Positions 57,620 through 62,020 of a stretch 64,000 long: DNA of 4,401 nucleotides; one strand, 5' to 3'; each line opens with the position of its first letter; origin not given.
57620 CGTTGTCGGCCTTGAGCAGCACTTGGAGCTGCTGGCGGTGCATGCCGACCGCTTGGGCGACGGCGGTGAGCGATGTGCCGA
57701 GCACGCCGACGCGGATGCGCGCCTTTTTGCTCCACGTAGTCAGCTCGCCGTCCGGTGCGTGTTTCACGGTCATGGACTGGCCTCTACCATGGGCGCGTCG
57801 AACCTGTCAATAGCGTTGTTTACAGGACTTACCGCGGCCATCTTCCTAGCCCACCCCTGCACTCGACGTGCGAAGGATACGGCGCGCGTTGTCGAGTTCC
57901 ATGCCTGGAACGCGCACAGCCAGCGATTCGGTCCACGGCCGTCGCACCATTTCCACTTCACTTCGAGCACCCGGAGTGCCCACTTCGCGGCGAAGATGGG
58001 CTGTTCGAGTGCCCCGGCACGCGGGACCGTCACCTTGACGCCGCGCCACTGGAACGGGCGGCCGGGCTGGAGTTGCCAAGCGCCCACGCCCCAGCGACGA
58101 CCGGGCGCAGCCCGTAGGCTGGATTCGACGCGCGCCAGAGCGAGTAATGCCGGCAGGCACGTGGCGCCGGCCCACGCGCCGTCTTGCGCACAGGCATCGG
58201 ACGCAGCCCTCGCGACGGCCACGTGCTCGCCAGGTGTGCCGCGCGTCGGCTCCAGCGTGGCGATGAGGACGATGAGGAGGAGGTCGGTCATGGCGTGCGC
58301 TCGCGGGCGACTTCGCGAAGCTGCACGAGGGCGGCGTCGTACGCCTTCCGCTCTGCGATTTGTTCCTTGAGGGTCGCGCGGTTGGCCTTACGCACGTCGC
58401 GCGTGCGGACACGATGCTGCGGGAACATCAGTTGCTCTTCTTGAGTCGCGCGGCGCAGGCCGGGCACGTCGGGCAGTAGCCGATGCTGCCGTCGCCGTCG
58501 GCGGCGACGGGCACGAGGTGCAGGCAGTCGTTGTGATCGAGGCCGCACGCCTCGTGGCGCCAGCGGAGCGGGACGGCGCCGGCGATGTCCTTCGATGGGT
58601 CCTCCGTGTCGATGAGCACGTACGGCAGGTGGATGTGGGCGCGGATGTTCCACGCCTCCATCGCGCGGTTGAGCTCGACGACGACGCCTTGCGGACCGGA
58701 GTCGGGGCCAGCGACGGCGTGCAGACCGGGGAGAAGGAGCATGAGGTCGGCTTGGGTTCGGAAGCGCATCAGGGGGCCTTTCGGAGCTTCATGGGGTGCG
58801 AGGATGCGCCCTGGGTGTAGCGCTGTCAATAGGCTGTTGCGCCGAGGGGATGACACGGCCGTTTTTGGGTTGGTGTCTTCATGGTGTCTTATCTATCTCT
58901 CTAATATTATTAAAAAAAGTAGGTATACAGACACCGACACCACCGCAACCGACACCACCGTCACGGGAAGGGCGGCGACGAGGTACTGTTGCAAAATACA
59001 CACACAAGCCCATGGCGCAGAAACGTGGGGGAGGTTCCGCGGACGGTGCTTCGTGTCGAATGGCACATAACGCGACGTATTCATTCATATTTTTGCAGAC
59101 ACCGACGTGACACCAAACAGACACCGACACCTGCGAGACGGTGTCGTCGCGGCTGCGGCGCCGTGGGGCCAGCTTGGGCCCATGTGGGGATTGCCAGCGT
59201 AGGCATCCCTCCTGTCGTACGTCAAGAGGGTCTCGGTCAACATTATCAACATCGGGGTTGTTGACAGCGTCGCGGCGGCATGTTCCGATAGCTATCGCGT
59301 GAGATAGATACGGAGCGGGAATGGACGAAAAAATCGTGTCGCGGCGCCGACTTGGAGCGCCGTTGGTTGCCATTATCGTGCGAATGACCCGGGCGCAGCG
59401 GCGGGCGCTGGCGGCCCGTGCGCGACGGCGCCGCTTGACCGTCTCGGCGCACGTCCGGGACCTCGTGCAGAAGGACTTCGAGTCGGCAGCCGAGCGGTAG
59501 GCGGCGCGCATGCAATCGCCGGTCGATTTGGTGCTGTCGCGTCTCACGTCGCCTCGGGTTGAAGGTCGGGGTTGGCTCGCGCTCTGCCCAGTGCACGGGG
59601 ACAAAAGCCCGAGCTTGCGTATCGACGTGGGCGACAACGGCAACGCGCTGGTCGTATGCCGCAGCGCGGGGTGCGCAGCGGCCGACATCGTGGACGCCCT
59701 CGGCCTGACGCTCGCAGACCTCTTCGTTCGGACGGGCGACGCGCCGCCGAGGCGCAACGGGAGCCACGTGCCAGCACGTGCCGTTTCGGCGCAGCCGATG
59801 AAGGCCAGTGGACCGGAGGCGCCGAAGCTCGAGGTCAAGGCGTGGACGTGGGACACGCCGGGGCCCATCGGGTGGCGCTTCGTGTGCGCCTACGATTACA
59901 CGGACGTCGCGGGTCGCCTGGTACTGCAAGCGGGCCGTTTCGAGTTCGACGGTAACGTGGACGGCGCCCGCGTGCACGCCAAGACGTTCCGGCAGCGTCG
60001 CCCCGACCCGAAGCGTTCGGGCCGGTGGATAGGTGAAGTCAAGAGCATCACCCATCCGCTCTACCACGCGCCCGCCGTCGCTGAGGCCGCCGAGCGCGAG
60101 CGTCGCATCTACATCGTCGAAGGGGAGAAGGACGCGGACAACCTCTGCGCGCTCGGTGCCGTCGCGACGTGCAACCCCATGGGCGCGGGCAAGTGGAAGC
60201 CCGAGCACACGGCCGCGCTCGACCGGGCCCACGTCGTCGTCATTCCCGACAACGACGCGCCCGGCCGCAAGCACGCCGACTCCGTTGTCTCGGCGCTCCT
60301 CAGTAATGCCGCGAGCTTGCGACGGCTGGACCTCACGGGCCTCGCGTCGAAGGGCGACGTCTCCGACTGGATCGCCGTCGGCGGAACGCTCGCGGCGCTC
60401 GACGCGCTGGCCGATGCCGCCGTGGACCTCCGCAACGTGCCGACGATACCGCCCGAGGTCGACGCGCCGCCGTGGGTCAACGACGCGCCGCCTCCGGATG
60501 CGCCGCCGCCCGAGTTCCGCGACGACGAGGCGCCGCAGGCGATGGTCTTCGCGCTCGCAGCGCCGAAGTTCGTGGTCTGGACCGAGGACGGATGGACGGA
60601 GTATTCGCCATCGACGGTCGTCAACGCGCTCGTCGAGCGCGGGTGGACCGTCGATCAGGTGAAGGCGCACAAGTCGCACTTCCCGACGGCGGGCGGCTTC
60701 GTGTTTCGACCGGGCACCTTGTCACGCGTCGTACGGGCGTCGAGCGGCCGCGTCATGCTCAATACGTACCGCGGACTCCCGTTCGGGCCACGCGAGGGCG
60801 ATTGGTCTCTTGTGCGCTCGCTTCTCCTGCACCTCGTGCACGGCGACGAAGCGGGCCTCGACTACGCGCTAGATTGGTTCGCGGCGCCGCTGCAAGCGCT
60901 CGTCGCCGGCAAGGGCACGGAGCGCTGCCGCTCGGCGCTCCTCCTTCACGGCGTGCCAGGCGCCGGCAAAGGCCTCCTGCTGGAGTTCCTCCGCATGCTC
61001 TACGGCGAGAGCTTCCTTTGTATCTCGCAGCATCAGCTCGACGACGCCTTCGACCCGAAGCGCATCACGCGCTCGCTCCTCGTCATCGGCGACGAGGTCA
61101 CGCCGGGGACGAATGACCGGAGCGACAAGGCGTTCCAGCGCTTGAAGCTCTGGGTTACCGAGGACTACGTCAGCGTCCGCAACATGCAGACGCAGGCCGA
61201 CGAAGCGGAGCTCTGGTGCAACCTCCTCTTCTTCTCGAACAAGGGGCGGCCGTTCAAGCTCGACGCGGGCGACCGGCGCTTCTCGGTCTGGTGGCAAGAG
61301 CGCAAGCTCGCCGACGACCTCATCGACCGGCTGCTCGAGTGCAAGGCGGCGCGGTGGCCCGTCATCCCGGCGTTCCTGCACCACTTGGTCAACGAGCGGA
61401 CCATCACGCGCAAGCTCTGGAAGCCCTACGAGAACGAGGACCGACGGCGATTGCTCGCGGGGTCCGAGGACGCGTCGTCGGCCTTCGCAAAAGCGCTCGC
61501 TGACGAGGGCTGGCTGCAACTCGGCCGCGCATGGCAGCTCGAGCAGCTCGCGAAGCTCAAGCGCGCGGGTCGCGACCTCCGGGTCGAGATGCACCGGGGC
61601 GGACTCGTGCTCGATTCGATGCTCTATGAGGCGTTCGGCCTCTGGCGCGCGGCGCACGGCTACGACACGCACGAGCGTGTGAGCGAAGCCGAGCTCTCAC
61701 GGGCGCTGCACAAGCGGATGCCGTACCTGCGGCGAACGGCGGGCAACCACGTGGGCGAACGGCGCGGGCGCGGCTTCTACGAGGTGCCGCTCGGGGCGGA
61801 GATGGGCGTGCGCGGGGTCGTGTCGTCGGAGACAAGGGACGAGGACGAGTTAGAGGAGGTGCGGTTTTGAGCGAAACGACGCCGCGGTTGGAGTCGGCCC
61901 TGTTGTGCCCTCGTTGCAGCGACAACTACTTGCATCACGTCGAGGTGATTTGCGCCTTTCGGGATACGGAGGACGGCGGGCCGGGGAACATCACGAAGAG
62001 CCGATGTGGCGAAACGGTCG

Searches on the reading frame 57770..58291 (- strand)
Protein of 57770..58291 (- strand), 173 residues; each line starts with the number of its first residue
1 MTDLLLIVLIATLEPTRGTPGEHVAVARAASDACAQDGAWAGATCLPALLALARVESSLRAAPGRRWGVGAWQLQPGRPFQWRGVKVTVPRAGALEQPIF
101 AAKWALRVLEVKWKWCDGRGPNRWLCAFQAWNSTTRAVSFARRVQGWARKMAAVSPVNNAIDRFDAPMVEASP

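Call 39: search_protein_families(library=pfam, max_evalue=0.01, proteins=[window:57770-58291:-])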
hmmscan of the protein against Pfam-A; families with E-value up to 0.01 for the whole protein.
window:57770-58291:- (173 aa): 1 family
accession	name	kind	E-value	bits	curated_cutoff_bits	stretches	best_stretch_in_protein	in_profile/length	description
PF01464.25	SLT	-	0.0061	16.5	21.3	1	43-150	11-113/117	Transglycosylase SLT domain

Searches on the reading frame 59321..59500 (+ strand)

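Call 39: search_protein_families(library=pfam, max_evalue=0.01, proteins=[window:59321-59500:+])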
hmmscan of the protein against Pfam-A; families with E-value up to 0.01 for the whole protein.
window:59321-59500:+ (59 aa): 1 family
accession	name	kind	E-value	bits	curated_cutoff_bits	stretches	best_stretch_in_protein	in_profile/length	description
PF21983.2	NikA-like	-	0.0015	19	27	1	18-49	7-38/72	Mobilization protein NikA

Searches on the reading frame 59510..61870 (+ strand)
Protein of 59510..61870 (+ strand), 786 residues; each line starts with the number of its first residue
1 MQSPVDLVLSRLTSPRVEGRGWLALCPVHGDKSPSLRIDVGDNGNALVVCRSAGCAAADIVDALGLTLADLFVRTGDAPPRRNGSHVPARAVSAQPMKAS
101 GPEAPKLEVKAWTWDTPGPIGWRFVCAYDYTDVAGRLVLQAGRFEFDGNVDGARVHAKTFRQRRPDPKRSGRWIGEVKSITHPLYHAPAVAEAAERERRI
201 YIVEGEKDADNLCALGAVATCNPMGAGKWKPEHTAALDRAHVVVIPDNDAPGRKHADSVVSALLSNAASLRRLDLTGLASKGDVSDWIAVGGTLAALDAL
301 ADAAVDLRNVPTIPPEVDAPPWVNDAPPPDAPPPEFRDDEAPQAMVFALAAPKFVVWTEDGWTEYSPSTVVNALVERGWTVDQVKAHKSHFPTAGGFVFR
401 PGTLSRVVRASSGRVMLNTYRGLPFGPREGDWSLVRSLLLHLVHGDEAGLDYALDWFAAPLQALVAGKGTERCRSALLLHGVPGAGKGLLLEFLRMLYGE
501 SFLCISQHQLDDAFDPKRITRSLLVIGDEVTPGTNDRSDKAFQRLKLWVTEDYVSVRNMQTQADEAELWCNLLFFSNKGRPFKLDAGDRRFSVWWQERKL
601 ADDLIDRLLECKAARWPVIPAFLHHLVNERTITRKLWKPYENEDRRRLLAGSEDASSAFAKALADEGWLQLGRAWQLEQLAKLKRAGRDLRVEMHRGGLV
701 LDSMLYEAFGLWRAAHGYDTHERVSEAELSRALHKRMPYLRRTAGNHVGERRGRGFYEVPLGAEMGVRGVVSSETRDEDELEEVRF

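Call 13: search_protein_families(library=phrogs, max_evalue=0.001, proteins=[window:59510-61870:+])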
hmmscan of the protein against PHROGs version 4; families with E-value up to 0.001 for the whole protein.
window:59510-61870:+ (786 aa): 12 families
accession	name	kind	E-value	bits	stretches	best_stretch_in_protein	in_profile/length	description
phrog_6088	-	DNA, RNA and nucleotide metabolism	1.6e-32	113.8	1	10-299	9-291/772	DNA primase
phrog_1156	-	DNA, RNA and nucleotide metabolism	2.1e-18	67.3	1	373-764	466-828/855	DNA primase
phrog_4762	-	unknown function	2.3e-17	63.3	1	437-612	473-642/822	-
phrog_239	-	DNA, RNA and nucleotide metabolism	3.1e-16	60.5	1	127-304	146-312/801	DNA primase/helicase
phrog_24712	-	unknown function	2.9e-14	52.9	1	434-662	438-657/801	-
phrog_1829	-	DNA, RNA and nucleotide metabolism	1.2e-12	47.8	1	450-612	485-642/772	DNA primase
phrog_849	-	DNA, RNA and nucleotide metabolism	5.5e-09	36.5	1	193-294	234-334/435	DNA primase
phrog_47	-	DNA, RNA and nucleotide metabolism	4.1e-08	33.2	1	160-262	196-297/947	DNA primase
phrog_2249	-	DNA, RNA and nucleotide metabolism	1.1e-07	32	1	438-722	492-747/802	DNA primase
phrog_6444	-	DNA, RNA and nucleotide metabolism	3.4e-07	30.4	0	182-304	244-366/577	DNA primase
phrog_864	-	DNA, RNA and nucleotide metabolism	7.8e-06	25.6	1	435-578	332-466/1064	DNA primase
phrog_26824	-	unknown function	5.3e-05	22.5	1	190-309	171-291/868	-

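Call 14: search_protein_families(library=pfam, max_evalue=0.01, proteins=[window:59510-61870:+])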
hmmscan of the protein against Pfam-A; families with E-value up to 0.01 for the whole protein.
window:59510-61870:+ (786 aa): 2 families
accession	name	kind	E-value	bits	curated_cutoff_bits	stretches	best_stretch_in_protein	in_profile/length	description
PF19263.5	DUF5906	-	2.7e-14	54.2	27.6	1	479-590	1-114/114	Family of unknown function (DUF5906)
PF01807.25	Zn_ribbon_DnaG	-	0.0054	17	24.9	0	16-54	26-64/98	CHC2 zinc finger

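Call 51: find_encoding_contigs(protein=window:59510-61870:+, flank=10000, max_places=3)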
Protein window:59510-61870:+ (786 aa): no gene with exactly this product is on record in the collection.
